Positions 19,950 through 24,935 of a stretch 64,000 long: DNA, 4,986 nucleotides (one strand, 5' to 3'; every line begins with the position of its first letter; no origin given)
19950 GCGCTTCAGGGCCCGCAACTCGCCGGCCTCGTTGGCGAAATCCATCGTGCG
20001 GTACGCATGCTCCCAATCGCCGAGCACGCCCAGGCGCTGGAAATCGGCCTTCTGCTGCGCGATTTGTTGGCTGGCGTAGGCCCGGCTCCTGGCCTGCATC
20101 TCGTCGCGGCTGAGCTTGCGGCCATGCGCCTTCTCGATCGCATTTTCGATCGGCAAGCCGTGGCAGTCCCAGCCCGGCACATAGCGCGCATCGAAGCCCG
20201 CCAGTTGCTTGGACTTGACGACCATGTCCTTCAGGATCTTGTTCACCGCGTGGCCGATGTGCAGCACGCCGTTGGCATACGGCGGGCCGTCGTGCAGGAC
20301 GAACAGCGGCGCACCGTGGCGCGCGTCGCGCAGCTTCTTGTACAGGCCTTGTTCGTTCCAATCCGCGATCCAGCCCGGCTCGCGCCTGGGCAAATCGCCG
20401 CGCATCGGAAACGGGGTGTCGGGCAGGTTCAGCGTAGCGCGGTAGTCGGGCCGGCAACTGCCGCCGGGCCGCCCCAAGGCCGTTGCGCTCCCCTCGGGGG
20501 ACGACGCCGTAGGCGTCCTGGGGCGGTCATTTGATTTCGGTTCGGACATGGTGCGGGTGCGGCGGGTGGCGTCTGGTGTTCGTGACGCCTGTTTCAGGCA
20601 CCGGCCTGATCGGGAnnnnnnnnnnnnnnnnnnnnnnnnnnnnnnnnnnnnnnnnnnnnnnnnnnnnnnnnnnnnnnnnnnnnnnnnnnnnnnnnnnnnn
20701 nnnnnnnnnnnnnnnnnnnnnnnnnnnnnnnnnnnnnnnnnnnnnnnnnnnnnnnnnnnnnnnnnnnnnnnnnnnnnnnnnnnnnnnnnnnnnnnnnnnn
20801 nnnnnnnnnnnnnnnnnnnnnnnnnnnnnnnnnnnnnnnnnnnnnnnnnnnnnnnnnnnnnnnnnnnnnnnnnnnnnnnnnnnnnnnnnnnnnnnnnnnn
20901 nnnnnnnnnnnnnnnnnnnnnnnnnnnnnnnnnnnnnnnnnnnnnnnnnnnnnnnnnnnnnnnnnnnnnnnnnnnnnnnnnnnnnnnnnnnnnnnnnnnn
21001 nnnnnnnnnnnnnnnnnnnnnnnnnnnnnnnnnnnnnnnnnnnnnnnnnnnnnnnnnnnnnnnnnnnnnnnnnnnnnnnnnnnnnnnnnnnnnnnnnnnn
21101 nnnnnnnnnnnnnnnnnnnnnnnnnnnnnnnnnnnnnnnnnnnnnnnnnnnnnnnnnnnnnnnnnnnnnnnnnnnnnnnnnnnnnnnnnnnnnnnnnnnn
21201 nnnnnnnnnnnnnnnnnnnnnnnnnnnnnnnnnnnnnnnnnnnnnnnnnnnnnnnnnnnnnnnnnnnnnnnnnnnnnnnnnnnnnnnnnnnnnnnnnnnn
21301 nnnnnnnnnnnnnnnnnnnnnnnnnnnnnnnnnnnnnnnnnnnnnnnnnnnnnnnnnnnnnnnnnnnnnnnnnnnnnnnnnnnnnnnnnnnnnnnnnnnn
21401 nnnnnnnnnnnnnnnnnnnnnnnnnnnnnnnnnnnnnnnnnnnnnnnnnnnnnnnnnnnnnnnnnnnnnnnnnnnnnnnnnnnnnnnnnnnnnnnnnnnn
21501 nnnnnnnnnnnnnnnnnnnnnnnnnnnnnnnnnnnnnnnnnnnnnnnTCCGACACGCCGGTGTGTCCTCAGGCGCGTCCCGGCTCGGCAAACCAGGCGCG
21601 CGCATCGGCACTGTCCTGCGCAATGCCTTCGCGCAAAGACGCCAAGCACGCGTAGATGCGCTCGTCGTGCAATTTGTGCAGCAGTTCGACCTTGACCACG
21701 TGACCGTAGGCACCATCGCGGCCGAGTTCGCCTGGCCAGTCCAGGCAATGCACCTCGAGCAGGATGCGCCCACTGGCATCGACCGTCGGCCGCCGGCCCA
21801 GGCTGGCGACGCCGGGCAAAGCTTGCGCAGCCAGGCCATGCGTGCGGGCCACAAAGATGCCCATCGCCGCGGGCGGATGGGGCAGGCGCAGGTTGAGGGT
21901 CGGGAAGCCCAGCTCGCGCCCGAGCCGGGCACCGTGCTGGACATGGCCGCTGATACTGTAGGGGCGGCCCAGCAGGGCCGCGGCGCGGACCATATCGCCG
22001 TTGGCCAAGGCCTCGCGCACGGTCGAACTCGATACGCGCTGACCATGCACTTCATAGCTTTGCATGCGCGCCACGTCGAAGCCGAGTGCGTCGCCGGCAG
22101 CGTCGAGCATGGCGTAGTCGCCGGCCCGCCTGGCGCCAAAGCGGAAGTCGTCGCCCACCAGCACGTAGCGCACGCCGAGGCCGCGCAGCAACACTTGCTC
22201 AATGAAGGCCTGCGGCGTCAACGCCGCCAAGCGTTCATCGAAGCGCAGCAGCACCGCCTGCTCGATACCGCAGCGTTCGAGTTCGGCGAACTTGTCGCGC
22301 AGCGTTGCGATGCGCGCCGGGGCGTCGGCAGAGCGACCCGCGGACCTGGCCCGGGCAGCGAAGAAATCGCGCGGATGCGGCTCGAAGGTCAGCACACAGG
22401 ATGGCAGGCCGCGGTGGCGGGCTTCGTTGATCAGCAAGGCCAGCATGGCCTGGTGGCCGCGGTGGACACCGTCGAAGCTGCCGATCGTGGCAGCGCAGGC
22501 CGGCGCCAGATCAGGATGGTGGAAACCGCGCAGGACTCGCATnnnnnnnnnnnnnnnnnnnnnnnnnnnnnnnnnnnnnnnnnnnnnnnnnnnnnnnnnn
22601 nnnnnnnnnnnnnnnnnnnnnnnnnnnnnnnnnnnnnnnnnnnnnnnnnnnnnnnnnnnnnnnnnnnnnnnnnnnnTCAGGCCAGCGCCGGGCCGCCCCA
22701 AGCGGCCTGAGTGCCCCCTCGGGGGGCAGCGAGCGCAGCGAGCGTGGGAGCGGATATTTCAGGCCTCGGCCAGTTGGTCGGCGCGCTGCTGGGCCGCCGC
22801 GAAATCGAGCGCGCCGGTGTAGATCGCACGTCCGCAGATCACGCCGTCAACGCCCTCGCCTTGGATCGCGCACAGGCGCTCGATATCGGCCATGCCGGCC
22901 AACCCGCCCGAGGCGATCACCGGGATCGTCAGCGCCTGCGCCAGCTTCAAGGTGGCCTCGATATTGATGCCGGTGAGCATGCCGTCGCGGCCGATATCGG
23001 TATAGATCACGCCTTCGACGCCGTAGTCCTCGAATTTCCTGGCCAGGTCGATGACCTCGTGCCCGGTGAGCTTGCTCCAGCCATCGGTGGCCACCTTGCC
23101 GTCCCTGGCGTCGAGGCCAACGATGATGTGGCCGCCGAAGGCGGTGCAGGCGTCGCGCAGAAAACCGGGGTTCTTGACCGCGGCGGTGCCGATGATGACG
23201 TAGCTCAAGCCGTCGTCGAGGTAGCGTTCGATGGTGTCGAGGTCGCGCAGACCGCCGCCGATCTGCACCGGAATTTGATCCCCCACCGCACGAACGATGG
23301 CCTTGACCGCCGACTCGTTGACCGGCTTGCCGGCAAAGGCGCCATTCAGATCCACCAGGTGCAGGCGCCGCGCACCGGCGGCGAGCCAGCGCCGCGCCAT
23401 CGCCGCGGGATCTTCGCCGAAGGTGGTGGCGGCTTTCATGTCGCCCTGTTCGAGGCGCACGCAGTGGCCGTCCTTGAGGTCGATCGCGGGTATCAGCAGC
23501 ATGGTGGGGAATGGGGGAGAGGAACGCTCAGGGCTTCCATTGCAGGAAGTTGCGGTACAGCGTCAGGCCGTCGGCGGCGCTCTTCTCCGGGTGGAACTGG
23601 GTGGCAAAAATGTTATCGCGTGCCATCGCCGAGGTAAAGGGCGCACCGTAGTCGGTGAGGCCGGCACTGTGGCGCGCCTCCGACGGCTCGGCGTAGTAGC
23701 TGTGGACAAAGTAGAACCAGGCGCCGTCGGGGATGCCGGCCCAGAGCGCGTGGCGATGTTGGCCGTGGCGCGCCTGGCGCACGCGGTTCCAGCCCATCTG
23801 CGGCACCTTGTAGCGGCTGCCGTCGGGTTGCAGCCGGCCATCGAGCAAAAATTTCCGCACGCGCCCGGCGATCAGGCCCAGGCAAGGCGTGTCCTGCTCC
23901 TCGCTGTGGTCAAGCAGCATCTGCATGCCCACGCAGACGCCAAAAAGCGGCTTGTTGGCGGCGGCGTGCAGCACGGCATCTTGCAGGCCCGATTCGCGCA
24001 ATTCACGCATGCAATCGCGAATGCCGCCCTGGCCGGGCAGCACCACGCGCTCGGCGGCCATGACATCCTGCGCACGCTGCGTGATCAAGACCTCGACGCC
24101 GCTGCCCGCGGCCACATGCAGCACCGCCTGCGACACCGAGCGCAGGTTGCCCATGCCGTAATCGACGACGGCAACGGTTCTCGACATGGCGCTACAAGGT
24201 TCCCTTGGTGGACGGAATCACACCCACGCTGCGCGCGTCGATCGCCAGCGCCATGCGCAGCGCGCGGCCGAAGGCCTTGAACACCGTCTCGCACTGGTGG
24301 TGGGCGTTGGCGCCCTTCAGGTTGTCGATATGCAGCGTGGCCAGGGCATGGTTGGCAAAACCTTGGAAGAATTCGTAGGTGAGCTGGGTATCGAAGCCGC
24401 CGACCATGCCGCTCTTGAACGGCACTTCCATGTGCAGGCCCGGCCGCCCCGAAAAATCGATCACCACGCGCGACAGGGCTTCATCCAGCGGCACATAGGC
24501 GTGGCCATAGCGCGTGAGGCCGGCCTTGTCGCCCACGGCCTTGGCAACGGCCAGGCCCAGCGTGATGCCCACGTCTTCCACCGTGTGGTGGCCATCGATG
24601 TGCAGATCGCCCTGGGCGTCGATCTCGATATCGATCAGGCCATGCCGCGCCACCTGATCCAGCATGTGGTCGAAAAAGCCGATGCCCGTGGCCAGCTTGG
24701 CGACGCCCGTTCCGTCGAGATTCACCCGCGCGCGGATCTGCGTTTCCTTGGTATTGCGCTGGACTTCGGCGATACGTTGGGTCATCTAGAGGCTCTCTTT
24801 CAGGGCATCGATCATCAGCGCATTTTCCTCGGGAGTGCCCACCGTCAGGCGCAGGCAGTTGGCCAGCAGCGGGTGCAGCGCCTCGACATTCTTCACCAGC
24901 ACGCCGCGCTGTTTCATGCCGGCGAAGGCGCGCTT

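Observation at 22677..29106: The element's conserved 5' TGA repeatedly serves as, or abuts, a stop codon, and with a preceding A supplies a start codon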

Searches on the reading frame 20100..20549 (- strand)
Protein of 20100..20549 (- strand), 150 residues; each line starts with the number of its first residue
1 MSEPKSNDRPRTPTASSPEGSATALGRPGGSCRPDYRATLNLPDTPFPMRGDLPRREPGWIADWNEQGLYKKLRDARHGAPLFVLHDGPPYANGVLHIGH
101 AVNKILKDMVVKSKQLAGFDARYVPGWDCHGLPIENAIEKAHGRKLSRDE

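Call 47: find_homologous_proteins(query=window:20100-20549:-, max_evalue=1e-20)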
Query window:20100-20549:- (150 aa): 7546 proteins with E <= 1e-20 among 8000 candidates; the best 120 are listed.
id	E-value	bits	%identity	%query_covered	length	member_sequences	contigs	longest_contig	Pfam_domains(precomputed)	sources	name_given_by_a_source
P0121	1.9e-68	247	86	80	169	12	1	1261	PF09334.18,PF00133.29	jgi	jgi:isoleucyl-tRNA synthetase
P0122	3.1e-68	247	85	78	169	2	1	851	PF09334.18,PF00133.29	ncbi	ncbi:MAG: class I tRNA ligase family protein, partial [Rhizobacter sp.]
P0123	3.2e-67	243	87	77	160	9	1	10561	PF09334.18,PF00133.29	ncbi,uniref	ncbi:class I tRNA ligase family protein, partial [Limnohabitans sp.]|uniref:class I tRNA ligase fami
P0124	9.7e-67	242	85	78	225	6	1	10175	PF09334.18,PF00133.29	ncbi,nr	ncbi:MAG: class I tRNA ligase family protein, partial [Limnohabitans sp.]|nr:class I tRNA ligase fam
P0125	1.4e-66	241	85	80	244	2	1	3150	PF09334.18,PF00133.29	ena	-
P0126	1.5e-66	241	85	77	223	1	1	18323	PF09334.18,PF00133.29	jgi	jgi:isoleucyl-tRNA synthetase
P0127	1.9e-66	241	84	79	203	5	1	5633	PF09334.18,PF00133.29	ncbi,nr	ncbi:MAG: class I tRNA ligase family protein, partial [Rhodoferax sp.]|nr:class I tRNA ligase family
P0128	2.4e-66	240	86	77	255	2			PF09334.18,PF00133.29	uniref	uniref:class I tRNA ligase family protein n=1 Tax=uncultured Limnohabitans sp. TaxID=768543 RepID=UP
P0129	6.5e-66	239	84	77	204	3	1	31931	PF09334.18,PF00133.29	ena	-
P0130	9.1e-66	239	84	77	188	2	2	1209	PF09334.18,PF00133.29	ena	-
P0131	1.4e-65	238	80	80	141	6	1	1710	PF09334.18,PF00133.29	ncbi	-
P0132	1.7e-65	238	85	78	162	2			PF09334.18,PF00133.29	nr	nr:class I tRNA ligase family protein [Methylibium sp.]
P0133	1.8e-65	238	80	77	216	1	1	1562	PF09334.18,PF00133.29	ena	-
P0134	1.9e-65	238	83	77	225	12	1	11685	PF09334.18,PF00133.29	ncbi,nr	ncbi:MAG TPA: class I tRNA ligase family protein, partial [Burkholderiaceae bacterium]|nr:class I tR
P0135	2.0e-65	237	84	77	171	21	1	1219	PF09334.18,PF00133.29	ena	-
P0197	4.5e-62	227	81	79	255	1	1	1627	PF09334.18,PF00133.29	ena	-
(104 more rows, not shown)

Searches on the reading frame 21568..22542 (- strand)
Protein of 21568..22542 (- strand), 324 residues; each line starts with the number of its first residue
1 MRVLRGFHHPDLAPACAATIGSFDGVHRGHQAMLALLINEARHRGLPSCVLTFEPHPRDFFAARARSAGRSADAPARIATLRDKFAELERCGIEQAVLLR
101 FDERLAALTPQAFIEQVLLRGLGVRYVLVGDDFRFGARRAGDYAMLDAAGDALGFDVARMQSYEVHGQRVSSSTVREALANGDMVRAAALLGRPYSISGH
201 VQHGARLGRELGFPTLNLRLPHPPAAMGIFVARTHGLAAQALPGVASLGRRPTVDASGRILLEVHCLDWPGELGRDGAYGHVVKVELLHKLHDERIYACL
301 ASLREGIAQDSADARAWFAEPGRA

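Call 10: search_protein_families(library=pfam, proteins=[window:21568-22542:-])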
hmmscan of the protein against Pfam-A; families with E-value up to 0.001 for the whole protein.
window:21568-22542:- (324 aa): 2 families
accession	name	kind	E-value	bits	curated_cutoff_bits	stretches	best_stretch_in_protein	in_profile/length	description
PF06574.18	FAD_syn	-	4.5e-48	163.5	27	1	14-173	6-157/158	FAD synthetase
PF01687.23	Flavokinase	-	4.7e-29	101.6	19.6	1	191-318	1-124/124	Riboflavin kinase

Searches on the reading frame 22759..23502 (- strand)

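Call 10: search_protein_families(library=pfam, proteins=[window:22759-23502:-])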
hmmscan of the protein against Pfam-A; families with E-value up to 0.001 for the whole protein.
window:22759-23502:- (247 aa): 2 families
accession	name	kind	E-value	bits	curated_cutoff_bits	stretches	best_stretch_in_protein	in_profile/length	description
PF00977.27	His_biosynth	-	1.3e-79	267.3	23.6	1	3-232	2-227/228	Histidine biosynthesis protein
PF01207.24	Dus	-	6e-10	39.2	20.4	1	152-229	142-219/311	Dihydrouridine synthase (Dus)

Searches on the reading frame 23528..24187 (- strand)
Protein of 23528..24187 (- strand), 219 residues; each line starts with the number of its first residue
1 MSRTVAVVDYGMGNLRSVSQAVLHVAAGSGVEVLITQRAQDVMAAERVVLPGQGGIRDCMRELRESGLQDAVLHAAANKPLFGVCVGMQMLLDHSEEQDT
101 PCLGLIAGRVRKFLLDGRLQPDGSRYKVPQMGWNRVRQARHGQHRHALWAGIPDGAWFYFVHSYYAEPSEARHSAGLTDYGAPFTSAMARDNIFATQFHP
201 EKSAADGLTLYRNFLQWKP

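Call 80: search_protein_families(library=pfam, proteins=[window:23528-24187:-])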
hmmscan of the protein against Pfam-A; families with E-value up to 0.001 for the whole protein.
window:23528-24187:- (219 aa): 3 families
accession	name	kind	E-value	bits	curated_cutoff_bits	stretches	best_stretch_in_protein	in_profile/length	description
PF00117.34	GATase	-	3.9e-14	53.2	22.8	1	7-214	2-186/190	Glutamine amidotransferase class-I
PF01174.25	SNO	-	2e-05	25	27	0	29-112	18-102/188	SNO glutamine amidotransferase family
PF07685.20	GATase_3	-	0.00036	20.6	27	1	33-97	27-94/196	CobB/CobQ-like glutamine amidotransferase domain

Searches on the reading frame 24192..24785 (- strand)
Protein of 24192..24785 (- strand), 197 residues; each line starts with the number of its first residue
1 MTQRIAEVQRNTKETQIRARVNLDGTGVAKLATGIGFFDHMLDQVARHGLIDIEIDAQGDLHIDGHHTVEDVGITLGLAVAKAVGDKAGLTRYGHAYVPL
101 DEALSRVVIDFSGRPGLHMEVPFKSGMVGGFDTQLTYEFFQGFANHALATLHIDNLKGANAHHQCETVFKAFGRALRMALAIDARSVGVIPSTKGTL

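Call 80: search_protein_families(library=pfam, proteins=[window:24192-24785:-])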
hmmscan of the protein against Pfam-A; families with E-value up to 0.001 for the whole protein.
window:24192-24785:- (197 aa): 1 family
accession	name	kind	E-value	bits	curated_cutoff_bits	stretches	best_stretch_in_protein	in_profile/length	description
PF00475.24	IGPD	-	3.1e-63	212.6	27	1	33-176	1-144/144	Imidazoleglycerol-phosphate dehydratase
